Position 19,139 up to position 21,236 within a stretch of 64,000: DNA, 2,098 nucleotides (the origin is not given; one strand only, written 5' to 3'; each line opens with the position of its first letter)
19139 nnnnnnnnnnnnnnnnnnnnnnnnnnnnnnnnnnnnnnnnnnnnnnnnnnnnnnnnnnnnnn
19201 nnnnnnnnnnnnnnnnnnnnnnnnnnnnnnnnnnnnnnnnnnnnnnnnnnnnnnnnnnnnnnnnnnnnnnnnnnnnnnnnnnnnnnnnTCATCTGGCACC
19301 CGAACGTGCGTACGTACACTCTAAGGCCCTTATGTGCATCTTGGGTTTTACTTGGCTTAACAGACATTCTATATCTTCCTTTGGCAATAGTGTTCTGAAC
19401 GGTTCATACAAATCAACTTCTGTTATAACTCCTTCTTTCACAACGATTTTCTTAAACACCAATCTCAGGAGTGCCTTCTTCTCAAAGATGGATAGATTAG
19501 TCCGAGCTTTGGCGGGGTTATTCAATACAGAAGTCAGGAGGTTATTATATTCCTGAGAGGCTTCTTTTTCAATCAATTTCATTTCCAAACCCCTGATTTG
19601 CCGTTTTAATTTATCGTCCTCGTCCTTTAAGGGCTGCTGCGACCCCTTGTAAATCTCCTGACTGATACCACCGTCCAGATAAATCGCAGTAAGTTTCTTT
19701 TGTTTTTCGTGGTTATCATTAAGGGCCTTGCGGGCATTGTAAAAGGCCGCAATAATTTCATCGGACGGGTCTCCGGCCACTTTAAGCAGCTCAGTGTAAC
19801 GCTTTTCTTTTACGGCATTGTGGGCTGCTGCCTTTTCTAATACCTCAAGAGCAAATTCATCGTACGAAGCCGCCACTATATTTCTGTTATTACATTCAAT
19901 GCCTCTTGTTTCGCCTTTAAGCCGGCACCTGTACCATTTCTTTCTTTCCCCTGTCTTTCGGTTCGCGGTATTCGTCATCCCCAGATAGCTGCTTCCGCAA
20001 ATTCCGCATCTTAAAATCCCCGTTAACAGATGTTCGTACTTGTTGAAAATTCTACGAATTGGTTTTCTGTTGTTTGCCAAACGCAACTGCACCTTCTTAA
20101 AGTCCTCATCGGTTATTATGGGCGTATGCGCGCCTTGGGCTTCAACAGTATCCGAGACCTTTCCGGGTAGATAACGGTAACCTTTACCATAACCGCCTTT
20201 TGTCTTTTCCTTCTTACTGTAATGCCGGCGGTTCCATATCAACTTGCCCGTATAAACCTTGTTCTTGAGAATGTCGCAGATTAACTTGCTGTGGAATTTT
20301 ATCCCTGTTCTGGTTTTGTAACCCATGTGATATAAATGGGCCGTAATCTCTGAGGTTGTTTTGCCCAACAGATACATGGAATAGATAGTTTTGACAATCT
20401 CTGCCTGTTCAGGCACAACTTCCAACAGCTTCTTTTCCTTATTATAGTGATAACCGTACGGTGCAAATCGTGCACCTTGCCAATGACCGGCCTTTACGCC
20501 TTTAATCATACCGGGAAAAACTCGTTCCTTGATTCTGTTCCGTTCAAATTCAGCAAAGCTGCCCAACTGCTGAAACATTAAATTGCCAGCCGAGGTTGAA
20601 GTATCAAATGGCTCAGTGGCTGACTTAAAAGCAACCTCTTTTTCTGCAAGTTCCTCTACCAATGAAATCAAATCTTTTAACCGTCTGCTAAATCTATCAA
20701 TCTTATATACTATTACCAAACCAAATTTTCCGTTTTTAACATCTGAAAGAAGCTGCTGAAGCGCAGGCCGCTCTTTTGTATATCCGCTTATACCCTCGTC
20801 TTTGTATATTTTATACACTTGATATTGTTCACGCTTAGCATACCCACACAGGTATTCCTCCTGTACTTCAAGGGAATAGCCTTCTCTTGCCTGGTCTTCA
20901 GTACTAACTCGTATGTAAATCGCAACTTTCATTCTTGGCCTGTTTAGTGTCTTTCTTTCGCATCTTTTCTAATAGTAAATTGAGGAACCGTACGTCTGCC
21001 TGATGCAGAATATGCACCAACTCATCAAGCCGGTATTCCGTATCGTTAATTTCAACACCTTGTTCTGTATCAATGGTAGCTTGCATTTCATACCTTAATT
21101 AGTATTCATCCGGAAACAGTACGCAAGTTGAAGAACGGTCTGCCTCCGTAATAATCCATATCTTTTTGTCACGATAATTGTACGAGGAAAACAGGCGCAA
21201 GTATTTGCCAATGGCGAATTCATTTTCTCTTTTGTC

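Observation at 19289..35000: AT-rich genomic island integrated next to miaB: serine-integrase element carrying replication, regulation, R-M and defence cargo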

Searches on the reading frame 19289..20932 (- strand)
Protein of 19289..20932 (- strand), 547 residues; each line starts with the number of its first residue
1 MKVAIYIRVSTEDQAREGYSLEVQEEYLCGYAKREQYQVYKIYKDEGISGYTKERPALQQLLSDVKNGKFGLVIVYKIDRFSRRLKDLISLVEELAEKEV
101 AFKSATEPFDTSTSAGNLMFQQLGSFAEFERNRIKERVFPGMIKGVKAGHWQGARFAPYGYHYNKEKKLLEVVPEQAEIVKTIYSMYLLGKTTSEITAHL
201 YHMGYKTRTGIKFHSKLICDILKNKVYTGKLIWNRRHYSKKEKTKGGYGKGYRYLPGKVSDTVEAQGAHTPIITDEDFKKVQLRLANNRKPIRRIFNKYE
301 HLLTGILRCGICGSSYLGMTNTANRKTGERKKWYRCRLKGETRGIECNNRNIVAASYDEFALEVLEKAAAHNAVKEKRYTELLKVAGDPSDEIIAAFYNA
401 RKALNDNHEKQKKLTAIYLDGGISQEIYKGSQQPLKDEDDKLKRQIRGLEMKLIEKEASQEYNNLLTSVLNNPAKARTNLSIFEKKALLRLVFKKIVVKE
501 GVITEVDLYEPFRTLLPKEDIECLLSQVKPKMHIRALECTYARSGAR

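Call 8: search_protein_families(library=pfam, proteins=[window:19289-20932:-], max_evalue=0.01)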
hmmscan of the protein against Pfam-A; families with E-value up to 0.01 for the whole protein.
window:19289-20932:- (547 aa): 3 families
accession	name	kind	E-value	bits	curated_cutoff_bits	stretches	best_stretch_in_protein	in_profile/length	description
PF00239.26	Resolvase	-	1.4e-41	142.4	23.3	1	3-151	1-145/145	Resolvase, N terminal domain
PF07508.19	Recombinase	-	3.3e-19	69.4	21.1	1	174-287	1-101/102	Recombinase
PF13408.12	Zn_ribbon_recom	-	1.4e-08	35.4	25.3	1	302-365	1-57/58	Recombinase zinc beta ribbon domain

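Call 14: find_encoding_contigs(protein=window:19289-20932:-, flank=10000, max_places=10)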
Protein window:19289-20932:- (547 aa): 1 contig read that carries it; 1 place shown.
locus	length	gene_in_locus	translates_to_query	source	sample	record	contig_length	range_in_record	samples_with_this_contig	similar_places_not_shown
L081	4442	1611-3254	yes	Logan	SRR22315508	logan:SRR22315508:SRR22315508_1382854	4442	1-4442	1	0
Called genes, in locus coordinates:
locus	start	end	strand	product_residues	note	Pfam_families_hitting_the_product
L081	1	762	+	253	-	?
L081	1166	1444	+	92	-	-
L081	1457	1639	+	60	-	-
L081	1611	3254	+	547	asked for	PF00239:Resolvase, PF07508:Recombinase, PF13408:Zn_ribbon_recom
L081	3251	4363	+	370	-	PF00919:UPF0004, PF04055:Radical_SAM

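Call 23: find_related_loci(query=A1, collection=metagenome_contigs, flank=10000)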
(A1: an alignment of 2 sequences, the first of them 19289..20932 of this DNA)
Query A1 (547 aa) in metagenome_contigs; peptide patterns used: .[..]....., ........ (x = any residue, [..] = any of these).
600 stretches matched a pattern (row limit reached: there are more); 80 encode a relative of the query (tblastn E <= 1e-3); 80 distinct loci.
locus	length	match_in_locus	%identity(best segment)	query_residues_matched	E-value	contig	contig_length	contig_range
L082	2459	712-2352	93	1-547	0e+0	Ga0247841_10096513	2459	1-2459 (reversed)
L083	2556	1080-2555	68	1-492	0e+0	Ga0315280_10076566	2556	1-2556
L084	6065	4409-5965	52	1-520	1e-171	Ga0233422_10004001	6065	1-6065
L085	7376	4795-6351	52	1-520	2e-167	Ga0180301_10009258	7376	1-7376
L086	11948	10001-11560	50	1-523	8e-160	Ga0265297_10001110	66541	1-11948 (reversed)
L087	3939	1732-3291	50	1-523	8e-164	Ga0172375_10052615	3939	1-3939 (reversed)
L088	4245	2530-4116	48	1-529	3e-161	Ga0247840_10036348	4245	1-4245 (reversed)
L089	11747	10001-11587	48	1-529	1e-156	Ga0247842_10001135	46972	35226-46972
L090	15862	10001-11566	48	1-516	2e-151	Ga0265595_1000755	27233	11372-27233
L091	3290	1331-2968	47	1-547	9e-157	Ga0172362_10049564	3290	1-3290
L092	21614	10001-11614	47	1-539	7e-149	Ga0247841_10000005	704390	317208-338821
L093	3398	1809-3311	47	1-507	9e-155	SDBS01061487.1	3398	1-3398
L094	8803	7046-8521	48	1-498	2e-146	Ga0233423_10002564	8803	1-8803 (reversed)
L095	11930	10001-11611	45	1-539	7e-146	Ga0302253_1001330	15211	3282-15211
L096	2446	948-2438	49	1-503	5e-155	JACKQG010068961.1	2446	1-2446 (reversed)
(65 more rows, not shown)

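Call 59: search_protein_families(library=pfam, proteins=[L090:8961-10004:+], max_evalue=0.01)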
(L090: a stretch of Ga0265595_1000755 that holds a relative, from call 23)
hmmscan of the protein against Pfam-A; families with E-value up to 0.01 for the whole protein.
L090:8961-10004:+ (347 aa): 1 family
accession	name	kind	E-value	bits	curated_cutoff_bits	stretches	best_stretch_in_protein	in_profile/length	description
PF13310.11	Virulence_RhuM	-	2.4e-115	384.6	33.7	1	65-314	1-249/252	Virulence protein RhuM family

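Call 63: find_related_loci(query=A1, collection=viral_contigs, flank=10000)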
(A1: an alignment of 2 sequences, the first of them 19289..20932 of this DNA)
Query A1 (547 aa) in viral_contigs; peptide patterns used: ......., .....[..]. (x = any residue, [..] = any of these).
389 stretches matched a pattern; 69 encode a relative of the query (tblastn E <= 1e-3); 67 distinct loci.
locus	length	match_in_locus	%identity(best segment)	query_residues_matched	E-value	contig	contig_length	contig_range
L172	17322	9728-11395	42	1-547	3e-141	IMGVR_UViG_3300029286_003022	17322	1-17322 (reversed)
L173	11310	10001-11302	48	1-429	6e-126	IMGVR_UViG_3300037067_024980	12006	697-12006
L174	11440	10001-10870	36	1-321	4e-55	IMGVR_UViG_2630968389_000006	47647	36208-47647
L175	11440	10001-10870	36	1-321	5e-55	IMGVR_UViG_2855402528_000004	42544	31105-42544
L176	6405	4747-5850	32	1-382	9e-53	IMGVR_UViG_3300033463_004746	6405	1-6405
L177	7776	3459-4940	28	1-517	3e-52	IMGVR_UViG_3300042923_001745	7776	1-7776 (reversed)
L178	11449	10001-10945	32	1-336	5e-50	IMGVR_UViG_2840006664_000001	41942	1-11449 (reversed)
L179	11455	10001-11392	28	1-498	2e-49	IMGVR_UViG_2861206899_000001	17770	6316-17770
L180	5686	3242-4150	31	1-325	5e-49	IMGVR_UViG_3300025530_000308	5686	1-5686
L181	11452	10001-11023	34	1-367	2e-48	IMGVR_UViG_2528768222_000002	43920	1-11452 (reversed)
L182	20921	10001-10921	31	1-337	3e-47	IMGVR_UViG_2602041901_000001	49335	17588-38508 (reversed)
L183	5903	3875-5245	29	1-498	6e-47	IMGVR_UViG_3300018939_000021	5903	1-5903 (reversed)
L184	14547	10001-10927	32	1-336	2e-51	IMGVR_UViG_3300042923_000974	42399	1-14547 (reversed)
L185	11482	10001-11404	27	1-498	2e-44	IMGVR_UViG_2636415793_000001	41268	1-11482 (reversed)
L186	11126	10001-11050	33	1-365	3e-44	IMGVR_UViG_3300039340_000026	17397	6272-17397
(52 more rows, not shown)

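Call 65: find_homologous_proteins(query=window:19289-20932:-, max_evalue=1e-80)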
Query window:19289-20932:- (547 aa): 530 proteins with E <= 1e-80 among 8000 candidates; the best 120 are listed.
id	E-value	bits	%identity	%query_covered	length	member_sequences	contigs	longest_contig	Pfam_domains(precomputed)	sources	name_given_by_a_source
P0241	0.0e+0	1228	100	100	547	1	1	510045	PF07508.20,PF00239.27,PF13408.13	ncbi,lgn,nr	ncbi:MAG: recombinase family protein [Candidatus Omnitrophica bacterium]|nr:recombinase family prote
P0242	0.0e+0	1137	93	100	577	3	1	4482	PF07508.20,PF00239.27,PF13408.13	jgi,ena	-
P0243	0.0e+0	1022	81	100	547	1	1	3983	PF07508.20,PF00239.27,PF13408.13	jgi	jgi:site-specific DNA recombinase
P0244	0.0e+0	1015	82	100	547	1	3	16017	PF07508.20,PF00239.27,PF13408.13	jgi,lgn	-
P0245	0.0e+0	1013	81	100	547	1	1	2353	PF07508.20,PF00239.27,PF13408.13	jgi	-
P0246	1.5e-295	999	80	100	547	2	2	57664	PF07508.20,PF00239.27,PF13408.13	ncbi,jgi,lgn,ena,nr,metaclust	ncbi:MAG: recombinase family protein [Candidatus Gygaella obscura]|nr:recombinase family protein [Ca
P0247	1.3e-252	857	69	100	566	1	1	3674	PF07508.20,PF00239.27,PF13408.13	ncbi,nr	ncbi:MAG: recombinase family protein [Nitrospira sp.]|nr:recombinase family protein [Nitrospira sp.]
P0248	2.3e-249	847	69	100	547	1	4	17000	PF07508.20,PF00239.27,PF13408.13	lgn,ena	-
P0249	3.9e-248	843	68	100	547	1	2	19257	PF07508.20,PF00239.27,PF13408.13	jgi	-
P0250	1.9e-247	840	66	100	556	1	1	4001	PF07508.20,PF00239.27,PF13408.13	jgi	-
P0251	1.4e-237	808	65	100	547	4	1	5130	PF07508.20,PF00239.27,PF13408.13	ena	-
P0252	1.9e-237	807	65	100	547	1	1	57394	PF07508.20,PF00239.27,PF13408.13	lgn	-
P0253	4.0e-236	803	66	100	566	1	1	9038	PF07508.20,PF00239.27,PF13408.13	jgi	jgi:site-specific DNA recombinase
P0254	1.5e-229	781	71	89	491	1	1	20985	PF07508.20,PF00239.27,PF13408.13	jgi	jgi:site-specific DNA recombinase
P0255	3.1e-222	757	61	100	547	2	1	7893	PF07508.20,PF00239.27,PF13408.13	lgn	-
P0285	4.5e-152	526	47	99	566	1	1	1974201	PF07508.20,PF00239.27,PF13408.13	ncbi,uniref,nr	ncbi:hypothetical protein BU251_02785 [Candidatus Velamenicoccus archaeovorus]|uniref:Recombinase fa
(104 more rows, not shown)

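Call 66: find_encoding_contigs(protein=P0246, flank=10000, max_places=2)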
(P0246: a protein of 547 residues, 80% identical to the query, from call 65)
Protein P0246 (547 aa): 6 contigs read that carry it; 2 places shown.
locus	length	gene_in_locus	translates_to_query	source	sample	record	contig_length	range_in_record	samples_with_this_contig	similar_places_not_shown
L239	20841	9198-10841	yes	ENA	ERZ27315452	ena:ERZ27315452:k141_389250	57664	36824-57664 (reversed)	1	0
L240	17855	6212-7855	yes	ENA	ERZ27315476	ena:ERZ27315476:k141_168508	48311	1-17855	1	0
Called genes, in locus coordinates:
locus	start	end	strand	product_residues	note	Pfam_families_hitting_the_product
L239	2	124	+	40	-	?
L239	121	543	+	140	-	-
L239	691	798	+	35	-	-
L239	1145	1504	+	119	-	-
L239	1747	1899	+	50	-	-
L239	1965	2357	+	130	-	PF08937:ThsB_TIR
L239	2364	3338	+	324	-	PF00656:Peptidase_C14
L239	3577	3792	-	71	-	PF13560:HTH_31, PF12844:HTH_19, PF13443:HTH_26, PF01381:HTH_3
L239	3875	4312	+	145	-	-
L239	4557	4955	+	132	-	-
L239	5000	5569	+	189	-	PF00589:Phage_integrase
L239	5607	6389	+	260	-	-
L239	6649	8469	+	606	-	PF27228:MTBMA_p00010_2nd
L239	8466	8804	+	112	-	-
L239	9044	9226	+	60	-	-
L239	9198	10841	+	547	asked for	PF00239:Resolvase, PF07508:Recombinase, PF13408:Zn_ribbon_recom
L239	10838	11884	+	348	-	PF00919:UPF0004, PF04055:Radical_SAM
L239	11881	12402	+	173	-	PF13525:YfiO (faint)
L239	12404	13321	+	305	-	PF01715:IPPT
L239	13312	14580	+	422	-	PF13167:GTP-bdg_N, PF16360:GTP-bdg_M, PF00009:GTP_EFTU (faint), PF01926:MMR_HSR1, PF02421:FeoB_N (weak), PF16897:MMR_HSR1_Xtn (weak)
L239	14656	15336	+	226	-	-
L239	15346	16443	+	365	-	-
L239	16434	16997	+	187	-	-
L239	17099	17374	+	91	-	PF13411:MerR_1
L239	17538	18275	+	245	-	PF01628:HrcA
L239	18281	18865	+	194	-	PF01025:GrpE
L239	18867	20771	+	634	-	PF00012:HSP70, PF06723:MreB_Mbl, PF00012:HSP70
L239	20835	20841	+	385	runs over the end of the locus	PF00226:DnaJ, PF01556:DnaJ_C, PF15777:Anti-TRAP (faint), PF00684:DnaJ_CXXCXGXG, PF27439:DnaJ_C_2 (faint)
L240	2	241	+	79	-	?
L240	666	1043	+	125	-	-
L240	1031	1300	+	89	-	-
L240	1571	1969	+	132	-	-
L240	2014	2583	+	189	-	PF00589:Phage_integrase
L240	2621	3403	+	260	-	-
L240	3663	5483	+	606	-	PF27228:MTBMA_p00010_2nd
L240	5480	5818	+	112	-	-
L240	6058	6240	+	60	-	-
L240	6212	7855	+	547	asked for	PF00239:Resolvase, PF07508:Recombinase, PF13408:Zn_ribbon_recom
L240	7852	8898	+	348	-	PF00919:UPF0004, PF04055:Radical_SAM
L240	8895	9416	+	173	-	PF13525:YfiO (faint)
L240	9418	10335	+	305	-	PF01715:IPPT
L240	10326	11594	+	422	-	PF13167:GTP-bdg_N, PF16360:GTP-bdg_M, PF00009:GTP_EFTU (faint), PF01926:MMR_HSR1, PF02421:FeoB_N (weak), PF16897:MMR_HSR1_Xtn (weak)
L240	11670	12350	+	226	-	-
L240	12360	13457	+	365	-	-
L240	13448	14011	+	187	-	-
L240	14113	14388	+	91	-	PF13411:MerR_1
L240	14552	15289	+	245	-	PF01628:HrcA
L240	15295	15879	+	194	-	PF01025:GrpE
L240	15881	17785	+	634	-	PF00012:HSP70, PF06723:MreB_Mbl, PF00012:HSP70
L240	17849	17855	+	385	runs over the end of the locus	PF00226:DnaJ, PF01556:DnaJ_C, PF15777:Anti-TRAP (faint), PF00684:DnaJ_CXXCXGXG, PF27439:DnaJ_C_2 (faint)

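Call 67: find_encoding_contigs(protein=P0285, flank=10000, max_places=2)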
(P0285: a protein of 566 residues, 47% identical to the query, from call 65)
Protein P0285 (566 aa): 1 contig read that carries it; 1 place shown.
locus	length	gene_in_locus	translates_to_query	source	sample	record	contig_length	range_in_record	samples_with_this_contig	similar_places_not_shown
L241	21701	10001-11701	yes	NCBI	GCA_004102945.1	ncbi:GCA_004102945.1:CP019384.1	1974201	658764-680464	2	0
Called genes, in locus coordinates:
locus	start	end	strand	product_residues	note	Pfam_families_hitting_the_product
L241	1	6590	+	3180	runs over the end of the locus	PF02369:Big_1 (weak)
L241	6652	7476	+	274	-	-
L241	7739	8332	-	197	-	PF00072:Response_reg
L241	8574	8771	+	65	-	-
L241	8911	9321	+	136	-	PF04492:Phage_rep_O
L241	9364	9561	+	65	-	-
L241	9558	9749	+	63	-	-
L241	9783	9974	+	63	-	PF12728:HTH_17 (weak), PF13411:MerR_1 (weak)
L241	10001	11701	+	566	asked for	PF00239:Resolvase, PF07508:Recombinase, PF13408:Zn_ribbon_recom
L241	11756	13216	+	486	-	PF00999:Na_H_Exchanger, PF02080:TrkA_C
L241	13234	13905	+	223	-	PF00072:Response_reg, PF00486:Trans_reg_C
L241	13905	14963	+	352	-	PF00672:HAMP (weak), PF00512:HisKA, PF02518:HATPase_c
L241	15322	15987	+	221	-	PF01895:PhoU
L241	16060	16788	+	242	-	PF00072:Response_reg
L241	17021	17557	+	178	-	PF18955:DUF5698, PF10035:DUF2179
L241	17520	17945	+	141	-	PF00072:Response_reg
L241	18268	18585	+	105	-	PF00543:P-II (weak)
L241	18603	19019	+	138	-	PF14760:Rnk_N (weak), PF01272:GreA_GreB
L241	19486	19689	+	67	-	PF01381:HTH_3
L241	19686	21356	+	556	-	PF01555:N6_N4_Mtase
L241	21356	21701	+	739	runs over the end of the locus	PF00270:DEAD (weak), PF04851:ResIII, PF18766:SWI2_SNF2 (weak), PF27151:YagJ (faint)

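Call 68: find_encoding_contigs(protein=P0244, flank=10000, max_places=3)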
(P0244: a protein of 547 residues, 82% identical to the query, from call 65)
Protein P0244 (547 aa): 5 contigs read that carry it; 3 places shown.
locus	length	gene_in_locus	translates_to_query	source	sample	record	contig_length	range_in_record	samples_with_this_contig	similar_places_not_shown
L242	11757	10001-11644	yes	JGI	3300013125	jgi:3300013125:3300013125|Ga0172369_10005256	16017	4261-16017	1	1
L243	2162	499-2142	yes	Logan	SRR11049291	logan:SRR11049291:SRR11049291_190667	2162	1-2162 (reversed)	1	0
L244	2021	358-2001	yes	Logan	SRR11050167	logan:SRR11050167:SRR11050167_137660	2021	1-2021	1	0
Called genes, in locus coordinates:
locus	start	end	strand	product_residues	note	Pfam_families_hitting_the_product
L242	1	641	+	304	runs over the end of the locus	-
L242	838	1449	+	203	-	-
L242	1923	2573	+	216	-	PF00239:Resolvase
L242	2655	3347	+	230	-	PF13431:TPR_17 (faint)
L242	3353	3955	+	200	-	PF13431:TPR_17 (faint)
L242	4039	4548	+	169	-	-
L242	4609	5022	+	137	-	PF01807:Zn_ribbon_DnaG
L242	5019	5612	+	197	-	PF08275:DNAG_N, PF13662:Toprim_4 (faint), PF13155:Toprim_2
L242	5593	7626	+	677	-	PF00493:MCM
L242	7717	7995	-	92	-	-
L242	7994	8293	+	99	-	-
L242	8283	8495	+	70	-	-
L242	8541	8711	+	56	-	-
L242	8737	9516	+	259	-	PF05401:NodS, PF13489:Methyltransf_23, PF13847:Methyltransf_31, PF08241:Methyltransf_11, PF08242:Methyltransf_12, PF13649:Methyltransf_25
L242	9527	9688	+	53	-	-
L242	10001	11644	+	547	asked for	PF00239:Resolvase, PF07508:Recombinase, PF13408:Zn_ribbon_recom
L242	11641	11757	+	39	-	?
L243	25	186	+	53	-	-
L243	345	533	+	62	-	-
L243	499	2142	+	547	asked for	PF00239:Resolvase, PF07508:Recombinase, PF13408:Zn_ribbon_recom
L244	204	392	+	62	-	-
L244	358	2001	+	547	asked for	PF00239:Resolvase, PF07508:Recombinase, PF13408:Zn_ribbon_recom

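Call 74: search_solved_structures(query=window:19289-20932:-, max_evalue=1e-10)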
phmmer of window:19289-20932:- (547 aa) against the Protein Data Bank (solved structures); distinct sequences matched with E-value up to 1e-10: 8.
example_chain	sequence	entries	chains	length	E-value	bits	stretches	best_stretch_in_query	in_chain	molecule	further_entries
3bvp_A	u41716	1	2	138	9.5e-28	100.6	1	2-132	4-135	TP901-1 Integrase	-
3guv_A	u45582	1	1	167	3e-21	79.1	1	2-155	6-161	Site-specific recombinase, resolvase family protein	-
9dxh_A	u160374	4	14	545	9e-20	74.2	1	39-499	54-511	Resolvase homolog YokA | Site-specific recombinase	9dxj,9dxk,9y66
9dxd_A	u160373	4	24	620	1.3e-19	73.7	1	39-499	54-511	Resolvase homolog YokA,SPbeta prophage-derived uncharacterized protein YotN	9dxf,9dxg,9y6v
4m6f_A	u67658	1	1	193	5.5e-16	61.7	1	41-150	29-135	DNA-invertase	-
3uj3_X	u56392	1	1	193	7.8e-16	61.2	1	42-151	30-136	DNA-invertase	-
3g13_A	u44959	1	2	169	1.3e-14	57.3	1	1-161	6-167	Putative conjugative transposon recombinase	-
9iu2_A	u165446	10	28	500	2.2e-12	49.9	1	37-363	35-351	Integrase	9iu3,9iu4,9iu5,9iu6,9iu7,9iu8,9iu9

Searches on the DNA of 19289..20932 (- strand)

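Call 44: search_rna_families(sources=[L090, L094, L001, L093], threshold=gathering)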
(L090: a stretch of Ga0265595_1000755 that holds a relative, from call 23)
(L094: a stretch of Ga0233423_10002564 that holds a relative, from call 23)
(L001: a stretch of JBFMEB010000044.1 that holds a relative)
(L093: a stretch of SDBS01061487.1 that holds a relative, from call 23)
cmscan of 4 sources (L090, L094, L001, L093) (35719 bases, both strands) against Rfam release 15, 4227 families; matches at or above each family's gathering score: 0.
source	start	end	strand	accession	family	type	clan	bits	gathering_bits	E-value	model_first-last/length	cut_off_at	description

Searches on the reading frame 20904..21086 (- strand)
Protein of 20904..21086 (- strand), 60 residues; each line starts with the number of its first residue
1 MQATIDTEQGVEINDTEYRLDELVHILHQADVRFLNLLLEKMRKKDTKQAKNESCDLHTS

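Call 8: search_protein_families(library=pfam, proteins=[window:20904-21086:-], max_evalue=0.01)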
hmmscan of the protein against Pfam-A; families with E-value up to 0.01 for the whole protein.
window:20904-21086:- (60 aa): 0 families

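Call 33: search_protein_families(library=phrogs, proteins=[window:20904-21086:-], max_evalue=0.001)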
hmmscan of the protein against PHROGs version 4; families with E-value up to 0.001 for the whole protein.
window:20904-21086:- (60 aa): 0 families
